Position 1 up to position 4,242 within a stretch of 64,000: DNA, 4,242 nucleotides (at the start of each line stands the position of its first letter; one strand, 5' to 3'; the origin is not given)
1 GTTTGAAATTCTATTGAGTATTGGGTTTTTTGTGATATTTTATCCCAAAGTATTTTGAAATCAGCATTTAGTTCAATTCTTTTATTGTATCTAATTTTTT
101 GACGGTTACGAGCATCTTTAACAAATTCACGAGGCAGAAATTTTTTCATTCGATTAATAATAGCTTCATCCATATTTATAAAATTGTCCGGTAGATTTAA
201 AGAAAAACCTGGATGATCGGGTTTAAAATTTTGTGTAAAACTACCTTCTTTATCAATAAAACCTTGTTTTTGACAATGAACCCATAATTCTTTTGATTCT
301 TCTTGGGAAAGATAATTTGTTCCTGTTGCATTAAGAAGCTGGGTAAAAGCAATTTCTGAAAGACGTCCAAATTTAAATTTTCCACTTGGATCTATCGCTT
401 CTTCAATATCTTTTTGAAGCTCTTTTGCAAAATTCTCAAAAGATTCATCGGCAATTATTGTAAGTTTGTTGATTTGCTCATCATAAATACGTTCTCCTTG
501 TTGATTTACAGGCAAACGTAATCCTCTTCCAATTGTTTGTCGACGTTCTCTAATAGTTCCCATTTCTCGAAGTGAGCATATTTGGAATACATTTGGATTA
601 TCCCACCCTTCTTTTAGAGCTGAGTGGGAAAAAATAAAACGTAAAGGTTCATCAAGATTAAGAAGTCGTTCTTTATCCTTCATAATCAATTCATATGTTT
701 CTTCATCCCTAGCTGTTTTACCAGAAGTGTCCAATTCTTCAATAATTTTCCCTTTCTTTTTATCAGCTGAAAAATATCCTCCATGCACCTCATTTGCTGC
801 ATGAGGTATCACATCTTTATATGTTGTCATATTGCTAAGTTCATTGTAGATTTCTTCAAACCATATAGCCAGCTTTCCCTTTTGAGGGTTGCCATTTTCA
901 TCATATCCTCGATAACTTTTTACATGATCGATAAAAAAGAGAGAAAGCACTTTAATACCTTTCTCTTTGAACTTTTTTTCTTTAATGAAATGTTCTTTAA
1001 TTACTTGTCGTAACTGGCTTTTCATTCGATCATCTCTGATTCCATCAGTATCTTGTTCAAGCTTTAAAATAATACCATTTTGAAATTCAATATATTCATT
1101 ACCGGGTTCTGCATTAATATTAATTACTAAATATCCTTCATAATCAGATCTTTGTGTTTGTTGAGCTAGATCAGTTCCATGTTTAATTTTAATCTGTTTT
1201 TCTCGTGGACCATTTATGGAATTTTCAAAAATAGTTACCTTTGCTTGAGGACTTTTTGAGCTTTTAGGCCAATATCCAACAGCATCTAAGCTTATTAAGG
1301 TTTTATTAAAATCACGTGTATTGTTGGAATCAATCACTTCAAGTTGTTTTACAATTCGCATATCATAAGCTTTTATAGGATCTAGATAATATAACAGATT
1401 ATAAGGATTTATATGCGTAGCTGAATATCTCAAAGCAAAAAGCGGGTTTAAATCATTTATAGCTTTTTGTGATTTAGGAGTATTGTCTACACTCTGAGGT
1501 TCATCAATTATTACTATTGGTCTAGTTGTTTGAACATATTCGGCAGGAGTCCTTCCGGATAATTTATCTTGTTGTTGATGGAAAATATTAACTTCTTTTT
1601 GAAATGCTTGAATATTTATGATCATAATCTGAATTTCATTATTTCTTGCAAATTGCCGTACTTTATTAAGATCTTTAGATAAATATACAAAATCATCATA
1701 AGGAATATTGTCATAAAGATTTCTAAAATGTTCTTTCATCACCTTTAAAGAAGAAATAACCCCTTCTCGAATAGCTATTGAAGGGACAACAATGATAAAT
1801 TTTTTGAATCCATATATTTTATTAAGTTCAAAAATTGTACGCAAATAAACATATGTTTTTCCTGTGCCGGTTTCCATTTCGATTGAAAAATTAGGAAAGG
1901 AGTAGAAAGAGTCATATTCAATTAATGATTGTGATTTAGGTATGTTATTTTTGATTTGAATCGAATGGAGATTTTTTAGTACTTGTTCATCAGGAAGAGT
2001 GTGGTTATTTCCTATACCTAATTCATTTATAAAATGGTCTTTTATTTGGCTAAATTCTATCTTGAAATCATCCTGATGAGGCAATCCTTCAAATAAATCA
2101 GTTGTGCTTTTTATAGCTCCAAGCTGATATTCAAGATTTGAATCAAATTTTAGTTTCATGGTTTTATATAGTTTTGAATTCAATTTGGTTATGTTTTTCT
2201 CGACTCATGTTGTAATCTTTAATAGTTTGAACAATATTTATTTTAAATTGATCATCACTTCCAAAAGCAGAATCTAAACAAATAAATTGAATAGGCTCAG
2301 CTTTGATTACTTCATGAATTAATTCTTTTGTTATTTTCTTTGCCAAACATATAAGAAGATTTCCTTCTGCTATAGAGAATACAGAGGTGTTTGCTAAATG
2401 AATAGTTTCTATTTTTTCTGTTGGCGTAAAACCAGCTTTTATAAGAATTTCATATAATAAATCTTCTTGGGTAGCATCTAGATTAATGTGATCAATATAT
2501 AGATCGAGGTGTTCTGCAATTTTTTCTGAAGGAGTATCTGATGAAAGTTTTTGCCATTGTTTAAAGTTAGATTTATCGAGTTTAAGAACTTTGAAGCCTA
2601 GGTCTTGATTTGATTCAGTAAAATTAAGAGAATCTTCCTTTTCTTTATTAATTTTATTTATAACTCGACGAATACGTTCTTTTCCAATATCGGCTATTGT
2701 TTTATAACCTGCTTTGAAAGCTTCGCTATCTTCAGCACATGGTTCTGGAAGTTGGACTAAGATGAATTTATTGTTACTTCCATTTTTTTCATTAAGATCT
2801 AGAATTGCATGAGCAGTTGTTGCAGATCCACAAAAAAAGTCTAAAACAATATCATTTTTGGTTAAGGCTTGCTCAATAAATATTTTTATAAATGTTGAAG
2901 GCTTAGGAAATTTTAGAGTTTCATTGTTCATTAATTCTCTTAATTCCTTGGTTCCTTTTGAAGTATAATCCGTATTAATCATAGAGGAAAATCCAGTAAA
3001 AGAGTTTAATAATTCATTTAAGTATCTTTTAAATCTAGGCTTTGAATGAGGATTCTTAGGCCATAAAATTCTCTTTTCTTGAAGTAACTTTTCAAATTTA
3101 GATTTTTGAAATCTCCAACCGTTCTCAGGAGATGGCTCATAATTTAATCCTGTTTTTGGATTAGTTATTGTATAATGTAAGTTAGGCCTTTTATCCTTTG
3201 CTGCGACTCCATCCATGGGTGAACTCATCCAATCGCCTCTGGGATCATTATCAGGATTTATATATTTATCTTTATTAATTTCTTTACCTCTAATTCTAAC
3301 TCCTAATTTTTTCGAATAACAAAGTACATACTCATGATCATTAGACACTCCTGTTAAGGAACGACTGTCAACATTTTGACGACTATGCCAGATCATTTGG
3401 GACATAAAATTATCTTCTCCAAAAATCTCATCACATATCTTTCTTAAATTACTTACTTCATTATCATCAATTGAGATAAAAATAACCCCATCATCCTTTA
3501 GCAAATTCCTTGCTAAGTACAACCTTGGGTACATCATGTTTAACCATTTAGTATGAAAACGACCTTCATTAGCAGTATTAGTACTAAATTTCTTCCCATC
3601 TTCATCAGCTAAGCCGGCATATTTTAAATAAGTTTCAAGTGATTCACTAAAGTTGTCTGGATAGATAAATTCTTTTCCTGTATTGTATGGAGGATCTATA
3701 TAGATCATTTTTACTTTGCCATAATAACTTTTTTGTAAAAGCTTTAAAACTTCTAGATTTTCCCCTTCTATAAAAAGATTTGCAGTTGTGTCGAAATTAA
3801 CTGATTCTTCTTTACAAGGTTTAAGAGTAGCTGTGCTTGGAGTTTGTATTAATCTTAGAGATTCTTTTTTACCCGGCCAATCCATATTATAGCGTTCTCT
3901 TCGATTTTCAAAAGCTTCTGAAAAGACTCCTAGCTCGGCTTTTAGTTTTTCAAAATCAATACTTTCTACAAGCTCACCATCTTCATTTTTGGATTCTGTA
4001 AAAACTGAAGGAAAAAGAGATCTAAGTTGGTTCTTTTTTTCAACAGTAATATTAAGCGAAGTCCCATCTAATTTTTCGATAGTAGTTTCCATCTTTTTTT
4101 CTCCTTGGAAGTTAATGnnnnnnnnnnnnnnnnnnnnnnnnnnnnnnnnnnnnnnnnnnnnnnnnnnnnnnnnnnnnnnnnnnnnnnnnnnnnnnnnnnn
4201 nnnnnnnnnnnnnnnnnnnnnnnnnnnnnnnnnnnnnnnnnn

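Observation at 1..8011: SNF2 helicase fused into a type III R-M operon, with a divergent Cas4-like nuclease: a candidate four-gene defence locus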

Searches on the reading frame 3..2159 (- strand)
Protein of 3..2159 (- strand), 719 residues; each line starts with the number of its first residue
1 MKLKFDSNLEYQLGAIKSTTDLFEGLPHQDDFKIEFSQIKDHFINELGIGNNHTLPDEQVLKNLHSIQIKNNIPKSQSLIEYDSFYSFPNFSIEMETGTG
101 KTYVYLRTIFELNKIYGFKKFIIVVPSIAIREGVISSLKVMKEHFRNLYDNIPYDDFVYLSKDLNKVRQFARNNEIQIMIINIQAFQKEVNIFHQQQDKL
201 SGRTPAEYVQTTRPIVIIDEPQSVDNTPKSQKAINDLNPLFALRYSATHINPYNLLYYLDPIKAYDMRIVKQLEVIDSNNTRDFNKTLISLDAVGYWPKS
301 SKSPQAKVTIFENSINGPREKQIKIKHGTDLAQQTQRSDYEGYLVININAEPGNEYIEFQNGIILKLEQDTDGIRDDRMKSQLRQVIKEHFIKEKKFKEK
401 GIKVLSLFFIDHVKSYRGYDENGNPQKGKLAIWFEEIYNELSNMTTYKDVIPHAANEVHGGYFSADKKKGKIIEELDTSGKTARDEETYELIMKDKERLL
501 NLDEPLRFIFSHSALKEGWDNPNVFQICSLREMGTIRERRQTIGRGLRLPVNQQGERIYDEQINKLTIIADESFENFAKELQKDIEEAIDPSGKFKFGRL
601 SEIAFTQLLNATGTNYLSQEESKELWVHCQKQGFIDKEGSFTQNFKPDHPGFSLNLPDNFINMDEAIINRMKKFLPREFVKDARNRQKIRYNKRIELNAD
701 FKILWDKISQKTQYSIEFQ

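Call 7: search_protein_families(library=pfam, proteins=[window:3-2159:-], max_evalue=0.01)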
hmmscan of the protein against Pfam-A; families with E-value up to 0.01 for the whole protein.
window:3-2159:- (719 aa): 3 families
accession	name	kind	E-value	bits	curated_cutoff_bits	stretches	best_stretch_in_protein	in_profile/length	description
PF04851.21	ResIII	-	2e-15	57.5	22.5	1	88-249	23-162/164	Type III restriction enzyme, res subunit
PF00270.35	DEAD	-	7.5e-07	29.5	26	1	90-248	16-159/167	DEAD/DEAH box helicase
PF02562.22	PhoH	-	0.0072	16.3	27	0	96-181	27-110/205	PhoH-like protein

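Call 8: search_protein_families(library=padloc, proteins=[window:3-2159:-], max_evalue=0.01)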
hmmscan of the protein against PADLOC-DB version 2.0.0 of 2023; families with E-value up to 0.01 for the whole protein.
window:3-2159:- (719 aa): 7 families
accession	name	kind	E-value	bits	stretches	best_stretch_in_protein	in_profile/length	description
PDLC03647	REase_III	-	1.5e-219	729.7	1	1-719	1-718/989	Type III restriction enzyme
PDLC03649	REase_III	-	4e-81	271.3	1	21-717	23-683/973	Type III restriction enzyme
PDLC03648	REase_III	-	8.2e-10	35.4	1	501-579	306-381/871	Type III restriction enzyme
PDLC03650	REase_III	-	2.1e-09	34.3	1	505-554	377-426/898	Type III restriction enzyme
PDLC03653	REase_III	-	5.3e-06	22.8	1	497-553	417-473/883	Type III restriction enzyme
PDLC01763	Cas3b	-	0.00071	16.4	1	75-225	250-392/762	-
PDLC01439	typeIV_DinG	-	0.0035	14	0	92-145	38-87/575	CAS-IV-A; associated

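Call 9: search_protein_families(library=ncbifam, proteins=[window:3-2159:-], max_evalue=0.001)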
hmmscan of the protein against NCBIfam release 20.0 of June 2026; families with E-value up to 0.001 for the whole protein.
window:3-2159:- (719 aa): 2 families
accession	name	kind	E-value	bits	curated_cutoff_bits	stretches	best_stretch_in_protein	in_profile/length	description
NF012027.0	PRK15483.1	equivalog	1.6e-83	281.3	564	1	2-712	2-690/986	type III restriction-modification system endonuclease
NF046055.1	restr_BPTD_3080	equivalog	9e-09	33.8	800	1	469-548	535-616/970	BPTD_3080 family restriction endonuclease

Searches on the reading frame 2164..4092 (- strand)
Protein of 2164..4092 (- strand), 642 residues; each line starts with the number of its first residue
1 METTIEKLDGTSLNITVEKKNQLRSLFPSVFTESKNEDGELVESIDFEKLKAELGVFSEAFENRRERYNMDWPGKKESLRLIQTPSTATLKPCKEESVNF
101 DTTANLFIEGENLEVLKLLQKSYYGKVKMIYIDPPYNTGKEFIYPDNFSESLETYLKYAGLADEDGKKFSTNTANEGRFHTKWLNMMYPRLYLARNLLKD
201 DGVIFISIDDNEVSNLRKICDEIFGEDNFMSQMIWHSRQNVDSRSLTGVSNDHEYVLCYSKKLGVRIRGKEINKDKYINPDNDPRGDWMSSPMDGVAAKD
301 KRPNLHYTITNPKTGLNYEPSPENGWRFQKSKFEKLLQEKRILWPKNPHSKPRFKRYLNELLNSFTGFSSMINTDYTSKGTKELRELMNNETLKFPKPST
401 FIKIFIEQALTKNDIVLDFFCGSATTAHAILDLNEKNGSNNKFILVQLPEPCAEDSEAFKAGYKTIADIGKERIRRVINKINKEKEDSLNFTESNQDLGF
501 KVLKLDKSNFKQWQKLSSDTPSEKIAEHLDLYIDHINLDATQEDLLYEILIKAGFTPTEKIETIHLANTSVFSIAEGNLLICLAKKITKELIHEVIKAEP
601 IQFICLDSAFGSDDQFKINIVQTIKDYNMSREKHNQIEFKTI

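Call 7: search_protein_families(library=pfam, proteins=[window:2164-4092:-], max_evalue=0.01)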
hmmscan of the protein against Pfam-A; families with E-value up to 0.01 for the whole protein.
window:2164-4092:- (642 aa): 1 family
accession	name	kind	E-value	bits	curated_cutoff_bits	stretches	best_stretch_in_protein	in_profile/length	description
PF01555.25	N6_N4_Mtase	-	2.8e-35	122.7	26.7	1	127-443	1-206/221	DNA methylase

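Call 8: search_protein_families(library=padloc, proteins=[window:2164-4092:-], max_evalue=0.01)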
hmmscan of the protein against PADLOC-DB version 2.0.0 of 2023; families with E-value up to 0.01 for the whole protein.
window:2164-4092:- (642 aa): 30 families (the best 25 are shown)
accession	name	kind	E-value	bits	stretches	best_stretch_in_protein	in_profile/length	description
PDLC03634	MTase_III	-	7.5e-210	696.9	1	6-629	3-615/621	Type III methyltransferase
PDLC03641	MTase_III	-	4.9e-120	400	1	21-527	20-515/657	Type III methyltransferase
PDLC03637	MTase_III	-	2.2e-111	371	1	42-507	64-506/513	Type III methyltransferase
PDLC03644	MTase_III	-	7.2e-89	297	1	70-529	4-445/542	Type III methyltransferase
PDLC03640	MTase_III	-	1.2e-70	236.6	2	103-260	42-197/654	Type III methyltransferase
PDLC03642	MTase_III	-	1.7e-58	196.6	1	97-448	75-397/528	Type III methyltransferase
PDLC03639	MTase_III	-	9.6e-55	184.1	3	179-329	140-288/639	Type III methyltransferase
PDLC03636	MTase_III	-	1.3e-47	160.9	2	176-429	89-380/575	Type III methyltransferase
PDLC03643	MTase_III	-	2e-43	147.2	1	187-621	1-451/465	Type III methyltransferase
PDLC03635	MTase_III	-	2.9e-41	140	2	179-429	264-547/708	Type III methyltransferase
PDLC03638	MTase_III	-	3.7e-34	116.1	2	180-430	428-653/816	Type III methyltransferase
PDLC03354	MTase_II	-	1.3e-33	114.7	1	63-436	20-364/425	Type II methyltransferase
PDLC03278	MTase_II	-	1.6e-31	108.1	2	315-483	215-380/390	Type II methyltransferase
PDLC03646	MTase_III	-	9.6e-31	104.4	3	320-450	694-826/1057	Type III methyltransferase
PDLC03300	MTase_II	-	6.1e-23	79.3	2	102-280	9-182/302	Type II methyltransferase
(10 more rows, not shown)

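Call 9: search_protein_families(library=ncbifam, proteins=[window:2164-4092:-], max_evalue=0.001)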
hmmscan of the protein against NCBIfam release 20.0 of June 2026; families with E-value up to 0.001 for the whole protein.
window:2164-4092:- (642 aa): 2 families
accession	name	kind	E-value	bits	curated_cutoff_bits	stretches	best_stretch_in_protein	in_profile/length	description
NF008572.0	PRK11524.1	equivalog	1.5e-08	34.1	292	1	97-150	7-54/294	adenine-specific DNA-methyltransferase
NF050803.1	DnaMtaseCcrMCaul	equivalog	9.9e-07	28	830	0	105-289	4-167/350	adenine-specific DNA-methyltransferase CcrM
